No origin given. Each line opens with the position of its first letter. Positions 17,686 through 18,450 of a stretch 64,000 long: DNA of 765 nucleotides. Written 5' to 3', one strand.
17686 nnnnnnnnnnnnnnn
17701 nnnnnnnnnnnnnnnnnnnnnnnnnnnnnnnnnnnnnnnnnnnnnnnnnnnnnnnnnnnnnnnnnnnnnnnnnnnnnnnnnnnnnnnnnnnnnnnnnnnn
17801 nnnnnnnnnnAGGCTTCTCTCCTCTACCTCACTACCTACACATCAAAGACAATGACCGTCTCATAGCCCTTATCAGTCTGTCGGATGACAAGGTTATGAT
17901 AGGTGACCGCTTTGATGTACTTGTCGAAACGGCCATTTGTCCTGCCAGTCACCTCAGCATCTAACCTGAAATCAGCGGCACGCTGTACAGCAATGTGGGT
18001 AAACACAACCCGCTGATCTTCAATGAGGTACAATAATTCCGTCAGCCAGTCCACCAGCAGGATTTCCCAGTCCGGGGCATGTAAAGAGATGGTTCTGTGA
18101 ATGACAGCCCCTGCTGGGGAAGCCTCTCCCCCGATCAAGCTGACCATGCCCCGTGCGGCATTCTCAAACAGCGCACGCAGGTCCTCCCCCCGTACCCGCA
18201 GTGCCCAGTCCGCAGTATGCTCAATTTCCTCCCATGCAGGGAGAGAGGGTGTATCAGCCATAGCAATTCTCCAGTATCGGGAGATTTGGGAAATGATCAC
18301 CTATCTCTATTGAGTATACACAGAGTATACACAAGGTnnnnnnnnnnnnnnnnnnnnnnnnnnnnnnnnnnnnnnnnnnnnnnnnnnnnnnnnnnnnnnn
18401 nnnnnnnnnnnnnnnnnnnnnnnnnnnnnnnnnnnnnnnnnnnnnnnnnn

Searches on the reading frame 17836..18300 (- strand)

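Call 60: search_protein_families(library=pfam, proteins=[window:17836-18300:-], max_evalue=0.00001)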
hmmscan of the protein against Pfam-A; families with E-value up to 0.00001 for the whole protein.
window:17836-18300:- (154 aa): 1 family
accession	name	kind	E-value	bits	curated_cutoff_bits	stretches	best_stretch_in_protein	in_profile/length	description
PF01951.21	Archease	-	2.2e-33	115.9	25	1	23-154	1-136/136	Archease protein family (MTH1598/TM1083)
